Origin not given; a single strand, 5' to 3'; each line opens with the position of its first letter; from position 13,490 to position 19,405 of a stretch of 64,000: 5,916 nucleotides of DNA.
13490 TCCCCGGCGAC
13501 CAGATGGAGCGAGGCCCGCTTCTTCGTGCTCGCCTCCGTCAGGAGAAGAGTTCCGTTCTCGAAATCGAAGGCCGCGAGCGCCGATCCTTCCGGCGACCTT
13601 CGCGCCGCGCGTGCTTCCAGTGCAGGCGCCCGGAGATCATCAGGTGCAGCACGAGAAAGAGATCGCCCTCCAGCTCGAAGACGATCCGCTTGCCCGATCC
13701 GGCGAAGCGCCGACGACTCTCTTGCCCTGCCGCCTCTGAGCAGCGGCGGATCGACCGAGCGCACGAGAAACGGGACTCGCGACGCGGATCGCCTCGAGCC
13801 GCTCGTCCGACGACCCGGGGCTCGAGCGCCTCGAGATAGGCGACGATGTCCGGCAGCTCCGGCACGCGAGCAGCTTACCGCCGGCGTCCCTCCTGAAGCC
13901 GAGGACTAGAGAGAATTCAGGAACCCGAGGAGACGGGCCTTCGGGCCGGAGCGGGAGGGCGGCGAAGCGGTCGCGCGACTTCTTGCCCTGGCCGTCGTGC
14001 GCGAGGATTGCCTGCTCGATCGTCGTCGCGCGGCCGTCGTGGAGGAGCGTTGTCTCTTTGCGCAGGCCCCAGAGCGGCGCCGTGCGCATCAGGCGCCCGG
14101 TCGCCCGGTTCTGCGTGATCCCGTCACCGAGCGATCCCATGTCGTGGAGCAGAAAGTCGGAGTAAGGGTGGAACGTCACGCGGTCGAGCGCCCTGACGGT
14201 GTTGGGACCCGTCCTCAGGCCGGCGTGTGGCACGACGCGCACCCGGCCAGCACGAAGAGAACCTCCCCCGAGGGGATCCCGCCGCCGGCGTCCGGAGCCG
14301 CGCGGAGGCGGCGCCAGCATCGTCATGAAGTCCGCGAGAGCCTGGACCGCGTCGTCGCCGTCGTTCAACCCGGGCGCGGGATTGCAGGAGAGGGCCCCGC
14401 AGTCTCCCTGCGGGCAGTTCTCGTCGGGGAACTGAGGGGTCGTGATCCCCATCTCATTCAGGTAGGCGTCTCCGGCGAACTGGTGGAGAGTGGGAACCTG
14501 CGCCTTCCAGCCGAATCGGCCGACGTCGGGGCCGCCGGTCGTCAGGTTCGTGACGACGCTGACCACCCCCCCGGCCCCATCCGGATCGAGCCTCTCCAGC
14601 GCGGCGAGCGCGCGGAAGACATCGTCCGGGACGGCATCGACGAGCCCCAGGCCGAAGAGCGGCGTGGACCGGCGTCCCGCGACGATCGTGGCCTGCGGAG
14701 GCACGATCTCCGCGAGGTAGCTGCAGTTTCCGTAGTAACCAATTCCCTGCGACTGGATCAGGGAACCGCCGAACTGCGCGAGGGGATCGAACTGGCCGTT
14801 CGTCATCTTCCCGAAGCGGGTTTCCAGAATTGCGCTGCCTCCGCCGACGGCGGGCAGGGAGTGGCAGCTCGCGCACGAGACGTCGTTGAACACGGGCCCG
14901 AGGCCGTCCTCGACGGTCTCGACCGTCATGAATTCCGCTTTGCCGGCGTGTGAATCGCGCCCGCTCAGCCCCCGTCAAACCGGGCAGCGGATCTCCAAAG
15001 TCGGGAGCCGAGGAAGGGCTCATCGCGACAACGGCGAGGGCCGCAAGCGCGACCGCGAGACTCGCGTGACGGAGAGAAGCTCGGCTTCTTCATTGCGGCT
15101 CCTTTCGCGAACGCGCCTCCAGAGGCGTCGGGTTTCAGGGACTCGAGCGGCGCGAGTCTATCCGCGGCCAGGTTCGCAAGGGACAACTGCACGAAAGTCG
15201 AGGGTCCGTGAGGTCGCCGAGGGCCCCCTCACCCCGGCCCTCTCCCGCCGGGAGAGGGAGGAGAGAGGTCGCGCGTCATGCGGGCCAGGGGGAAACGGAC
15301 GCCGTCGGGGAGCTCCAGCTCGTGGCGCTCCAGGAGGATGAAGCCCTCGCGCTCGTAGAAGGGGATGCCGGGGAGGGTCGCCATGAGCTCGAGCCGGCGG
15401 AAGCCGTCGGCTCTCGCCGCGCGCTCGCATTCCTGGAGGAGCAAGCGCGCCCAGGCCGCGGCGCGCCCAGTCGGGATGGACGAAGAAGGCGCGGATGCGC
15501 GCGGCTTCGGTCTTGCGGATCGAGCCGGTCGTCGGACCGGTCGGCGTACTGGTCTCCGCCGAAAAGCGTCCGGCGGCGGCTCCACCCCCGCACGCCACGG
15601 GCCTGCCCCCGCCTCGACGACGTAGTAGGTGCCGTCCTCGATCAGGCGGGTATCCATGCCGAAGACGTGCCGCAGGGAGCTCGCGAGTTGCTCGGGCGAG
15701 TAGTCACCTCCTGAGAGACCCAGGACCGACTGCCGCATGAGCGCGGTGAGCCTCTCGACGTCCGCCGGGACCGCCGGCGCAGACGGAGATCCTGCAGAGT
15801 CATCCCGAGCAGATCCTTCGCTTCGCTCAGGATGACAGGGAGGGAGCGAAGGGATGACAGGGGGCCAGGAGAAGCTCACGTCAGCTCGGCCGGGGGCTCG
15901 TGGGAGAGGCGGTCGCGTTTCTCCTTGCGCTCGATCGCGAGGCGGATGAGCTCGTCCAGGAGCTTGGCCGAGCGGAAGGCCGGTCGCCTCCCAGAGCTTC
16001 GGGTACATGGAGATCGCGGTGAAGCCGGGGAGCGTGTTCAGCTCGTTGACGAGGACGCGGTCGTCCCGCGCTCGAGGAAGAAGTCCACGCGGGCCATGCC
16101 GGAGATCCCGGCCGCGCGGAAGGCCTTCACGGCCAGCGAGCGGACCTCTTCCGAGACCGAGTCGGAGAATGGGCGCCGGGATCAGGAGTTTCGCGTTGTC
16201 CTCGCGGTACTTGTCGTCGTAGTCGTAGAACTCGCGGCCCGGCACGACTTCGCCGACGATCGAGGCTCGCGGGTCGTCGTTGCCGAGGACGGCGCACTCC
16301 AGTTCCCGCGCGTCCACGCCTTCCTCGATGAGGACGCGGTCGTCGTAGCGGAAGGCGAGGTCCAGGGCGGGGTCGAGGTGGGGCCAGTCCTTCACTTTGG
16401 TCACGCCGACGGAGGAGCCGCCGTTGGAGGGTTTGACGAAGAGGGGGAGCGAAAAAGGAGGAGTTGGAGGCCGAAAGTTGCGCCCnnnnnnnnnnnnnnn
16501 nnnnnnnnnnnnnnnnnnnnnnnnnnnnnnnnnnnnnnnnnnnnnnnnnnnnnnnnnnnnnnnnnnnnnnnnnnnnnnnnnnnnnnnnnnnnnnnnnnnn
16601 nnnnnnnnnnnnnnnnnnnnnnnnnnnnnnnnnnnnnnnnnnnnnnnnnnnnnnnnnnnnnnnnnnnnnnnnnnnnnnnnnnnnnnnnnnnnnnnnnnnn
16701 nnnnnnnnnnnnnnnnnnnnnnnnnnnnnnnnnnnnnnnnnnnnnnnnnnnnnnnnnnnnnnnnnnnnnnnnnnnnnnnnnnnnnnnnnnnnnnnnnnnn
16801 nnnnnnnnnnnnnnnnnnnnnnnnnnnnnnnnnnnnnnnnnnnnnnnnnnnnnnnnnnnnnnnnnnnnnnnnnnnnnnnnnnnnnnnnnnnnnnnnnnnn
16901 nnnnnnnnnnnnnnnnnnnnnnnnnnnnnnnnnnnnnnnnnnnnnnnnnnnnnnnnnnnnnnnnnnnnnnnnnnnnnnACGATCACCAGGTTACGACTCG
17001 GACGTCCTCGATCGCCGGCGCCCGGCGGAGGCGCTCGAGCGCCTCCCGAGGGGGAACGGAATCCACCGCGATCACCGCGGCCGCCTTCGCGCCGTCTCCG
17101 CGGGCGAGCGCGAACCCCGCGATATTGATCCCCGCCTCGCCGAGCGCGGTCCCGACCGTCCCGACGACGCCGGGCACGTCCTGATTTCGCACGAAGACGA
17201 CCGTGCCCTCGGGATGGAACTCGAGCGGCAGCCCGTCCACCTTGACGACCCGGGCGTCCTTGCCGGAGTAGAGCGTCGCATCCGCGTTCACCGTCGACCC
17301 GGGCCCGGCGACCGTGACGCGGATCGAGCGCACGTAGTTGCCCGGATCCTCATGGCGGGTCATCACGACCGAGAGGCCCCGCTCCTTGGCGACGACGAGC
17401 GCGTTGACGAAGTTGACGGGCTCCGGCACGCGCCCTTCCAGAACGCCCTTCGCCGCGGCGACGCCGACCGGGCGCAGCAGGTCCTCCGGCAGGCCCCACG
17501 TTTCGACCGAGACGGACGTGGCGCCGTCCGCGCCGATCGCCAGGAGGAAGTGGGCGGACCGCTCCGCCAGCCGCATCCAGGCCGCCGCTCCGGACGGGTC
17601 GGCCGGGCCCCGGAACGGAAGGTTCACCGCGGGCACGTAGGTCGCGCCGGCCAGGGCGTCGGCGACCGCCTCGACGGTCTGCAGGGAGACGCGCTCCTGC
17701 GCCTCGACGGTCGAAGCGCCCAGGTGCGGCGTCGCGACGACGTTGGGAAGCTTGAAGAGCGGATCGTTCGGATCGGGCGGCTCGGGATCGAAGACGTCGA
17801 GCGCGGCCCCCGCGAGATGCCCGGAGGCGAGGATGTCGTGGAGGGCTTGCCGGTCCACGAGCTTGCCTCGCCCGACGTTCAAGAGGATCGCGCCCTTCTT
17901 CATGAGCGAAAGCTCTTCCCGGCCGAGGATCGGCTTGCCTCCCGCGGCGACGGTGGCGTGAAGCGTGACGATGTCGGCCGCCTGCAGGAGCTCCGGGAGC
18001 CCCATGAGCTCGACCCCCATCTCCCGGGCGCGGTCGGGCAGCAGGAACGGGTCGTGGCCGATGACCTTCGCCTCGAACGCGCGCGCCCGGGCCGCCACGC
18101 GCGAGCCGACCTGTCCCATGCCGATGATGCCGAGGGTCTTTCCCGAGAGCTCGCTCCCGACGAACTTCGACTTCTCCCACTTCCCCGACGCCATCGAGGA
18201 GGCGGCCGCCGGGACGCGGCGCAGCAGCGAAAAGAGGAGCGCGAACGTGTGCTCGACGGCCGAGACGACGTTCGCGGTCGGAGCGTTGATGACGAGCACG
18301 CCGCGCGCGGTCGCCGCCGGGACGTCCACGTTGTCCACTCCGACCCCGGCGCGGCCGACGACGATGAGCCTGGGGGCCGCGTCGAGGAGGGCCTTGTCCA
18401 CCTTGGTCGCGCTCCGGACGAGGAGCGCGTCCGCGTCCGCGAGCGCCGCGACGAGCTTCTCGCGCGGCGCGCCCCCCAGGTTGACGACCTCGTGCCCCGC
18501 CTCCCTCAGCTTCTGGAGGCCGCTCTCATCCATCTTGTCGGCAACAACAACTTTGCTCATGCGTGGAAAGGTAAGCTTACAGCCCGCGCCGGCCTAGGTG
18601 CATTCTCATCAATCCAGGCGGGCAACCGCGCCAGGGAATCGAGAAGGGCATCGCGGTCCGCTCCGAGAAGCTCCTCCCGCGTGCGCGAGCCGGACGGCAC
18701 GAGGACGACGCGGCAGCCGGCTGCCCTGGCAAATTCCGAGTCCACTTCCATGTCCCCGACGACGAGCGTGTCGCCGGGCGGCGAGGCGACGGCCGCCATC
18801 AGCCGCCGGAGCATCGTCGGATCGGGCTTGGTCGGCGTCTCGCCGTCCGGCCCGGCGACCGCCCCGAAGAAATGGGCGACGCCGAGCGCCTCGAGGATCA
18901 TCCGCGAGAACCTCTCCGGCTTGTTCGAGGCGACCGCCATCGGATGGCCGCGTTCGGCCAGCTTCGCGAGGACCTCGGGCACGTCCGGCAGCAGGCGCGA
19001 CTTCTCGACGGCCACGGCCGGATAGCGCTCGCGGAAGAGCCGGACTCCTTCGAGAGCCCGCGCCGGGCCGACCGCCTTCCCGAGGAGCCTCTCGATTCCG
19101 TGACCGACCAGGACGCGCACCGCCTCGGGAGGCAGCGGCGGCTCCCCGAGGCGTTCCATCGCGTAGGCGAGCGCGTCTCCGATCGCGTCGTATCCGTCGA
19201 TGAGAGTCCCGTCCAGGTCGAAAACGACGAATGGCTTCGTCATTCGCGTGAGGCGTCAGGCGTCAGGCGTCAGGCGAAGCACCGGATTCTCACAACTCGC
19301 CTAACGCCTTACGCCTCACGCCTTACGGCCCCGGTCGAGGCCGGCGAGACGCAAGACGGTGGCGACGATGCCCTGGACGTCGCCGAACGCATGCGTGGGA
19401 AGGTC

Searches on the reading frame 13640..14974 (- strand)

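Call 55: search_protein_families(library=pfam, proteins=[window:13640-14974:-], max_evalue=0.001)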
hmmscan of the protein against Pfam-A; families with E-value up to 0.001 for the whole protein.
window:13640-14974:- (444 aa): 1 family
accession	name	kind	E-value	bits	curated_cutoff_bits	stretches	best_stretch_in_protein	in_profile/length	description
PF06537.16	DHOR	-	3.4e-34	118.6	22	2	254-341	391-485/499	Di-haem oxidoreductase, putative peroxidase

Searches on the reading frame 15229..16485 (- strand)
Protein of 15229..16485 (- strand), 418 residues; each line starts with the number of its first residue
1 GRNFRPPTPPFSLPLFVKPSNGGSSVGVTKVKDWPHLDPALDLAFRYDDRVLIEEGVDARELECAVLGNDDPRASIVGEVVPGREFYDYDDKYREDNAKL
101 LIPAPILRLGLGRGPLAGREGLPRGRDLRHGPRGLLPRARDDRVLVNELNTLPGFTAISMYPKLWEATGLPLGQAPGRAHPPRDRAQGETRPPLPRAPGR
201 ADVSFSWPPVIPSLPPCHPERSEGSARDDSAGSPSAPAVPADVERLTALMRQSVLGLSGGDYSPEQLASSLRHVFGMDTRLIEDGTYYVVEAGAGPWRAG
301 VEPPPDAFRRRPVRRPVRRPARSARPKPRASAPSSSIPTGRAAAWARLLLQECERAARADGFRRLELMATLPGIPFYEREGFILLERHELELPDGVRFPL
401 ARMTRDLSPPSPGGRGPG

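Call 55: search_protein_families(library=pfam, proteins=[window:15229-16485:-], max_evalue=0.001)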
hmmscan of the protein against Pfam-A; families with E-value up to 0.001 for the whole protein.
window:15229-16485:- (418 aa): 1 family
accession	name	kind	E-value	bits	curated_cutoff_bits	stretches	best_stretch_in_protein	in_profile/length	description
PF07478.18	Dala_Dala_lig_C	-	4.5e-44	150.9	24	2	11-106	35-130/204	D-ala D-ala ligase C-terminus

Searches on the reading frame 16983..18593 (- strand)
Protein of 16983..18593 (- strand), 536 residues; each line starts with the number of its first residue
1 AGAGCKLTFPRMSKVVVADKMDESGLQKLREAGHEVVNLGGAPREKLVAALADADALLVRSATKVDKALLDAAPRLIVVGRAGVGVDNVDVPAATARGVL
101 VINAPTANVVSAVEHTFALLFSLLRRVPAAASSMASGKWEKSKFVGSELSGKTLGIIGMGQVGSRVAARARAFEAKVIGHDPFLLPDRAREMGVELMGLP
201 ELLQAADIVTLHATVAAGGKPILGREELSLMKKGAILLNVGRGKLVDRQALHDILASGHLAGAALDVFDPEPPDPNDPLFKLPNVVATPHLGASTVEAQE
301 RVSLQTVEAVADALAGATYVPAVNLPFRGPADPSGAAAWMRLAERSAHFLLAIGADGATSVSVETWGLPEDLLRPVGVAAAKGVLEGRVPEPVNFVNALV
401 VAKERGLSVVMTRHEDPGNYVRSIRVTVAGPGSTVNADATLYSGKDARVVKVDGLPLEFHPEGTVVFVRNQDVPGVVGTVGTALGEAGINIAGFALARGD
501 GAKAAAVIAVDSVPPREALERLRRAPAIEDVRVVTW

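Call 55: search_protein_families(library=pfam, proteins=[window:16983-18593:-], max_evalue=0.001)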
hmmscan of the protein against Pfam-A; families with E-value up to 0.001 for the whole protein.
window:16983-18593:- (536 aa): 5 families
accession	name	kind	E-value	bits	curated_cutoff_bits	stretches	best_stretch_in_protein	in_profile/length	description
PF02826.25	2-Hacid_dh_C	-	7.9e-59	198.5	25.1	1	117-292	1-178/178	D-isomer specific 2-hydroxyacid dehydrogenase, NAD binding domain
PF00389.36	2-Hacid_dh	-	4.3e-35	120.7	24.6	1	15-324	1-134/134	D-isomer specific 2-hydroxyacid dehydrogenase, catalytic domain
PF19304.4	PGDH_inter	-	1.3e-14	54.8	27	1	338-452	4-118/119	D-3-phosphoglycerate dehydrogenase intervening domain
PF01842.31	ACT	-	3.3e-08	33.6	27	1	464-525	1-64/66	ACT domain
PF00670.27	AdoHcyase_NAD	-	1.4e-05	25.7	27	1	149-242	21-111/162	S-adenosyl-L-homocysteine hydrolase, NAD binding domain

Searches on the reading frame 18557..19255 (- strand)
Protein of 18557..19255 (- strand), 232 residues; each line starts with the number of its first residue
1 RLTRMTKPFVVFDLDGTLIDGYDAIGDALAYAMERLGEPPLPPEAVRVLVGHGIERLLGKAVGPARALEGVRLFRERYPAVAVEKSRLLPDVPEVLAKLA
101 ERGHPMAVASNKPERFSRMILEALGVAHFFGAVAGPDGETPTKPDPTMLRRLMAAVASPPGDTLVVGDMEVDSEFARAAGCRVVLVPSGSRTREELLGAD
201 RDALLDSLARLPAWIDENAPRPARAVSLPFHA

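Call 55: search_protein_families(library=pfam, proteins=[window:18557-19255:-], max_evalue=0.001)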
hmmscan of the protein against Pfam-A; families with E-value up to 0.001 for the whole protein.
window:18557-19255:- (232 aa): 6 families
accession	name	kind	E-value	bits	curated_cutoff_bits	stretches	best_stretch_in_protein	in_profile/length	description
PF13419.12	HAD_2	-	3.2e-29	102.8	23.8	1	10-186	1-178/178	Haloacid dehalogenase-like hydrolase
PF00702.32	Hydrolase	-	8.7e-28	98.5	26.4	1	10-180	4-191/191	haloacid dehalogenase-like hydrolase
PF13242.12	Hydrolase_like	-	3.6e-14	52.9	22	1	143-210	4-74/75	HAD-hyrolase-like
PF12710.13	HAD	-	8.2e-13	49.6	27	1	10-176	1-188/189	haloacid dehalogenase-like hydrolase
PF13344.12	Hydrolase_6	-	2.7e-05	24.6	27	0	84-122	11-49/101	Haloacid dehalogenase-like hydrolase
PF08282.18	Hydrolase_3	-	9.8e-05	22.6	20.9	0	10-36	1-27/255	haloacid dehalogenase-like hydrolase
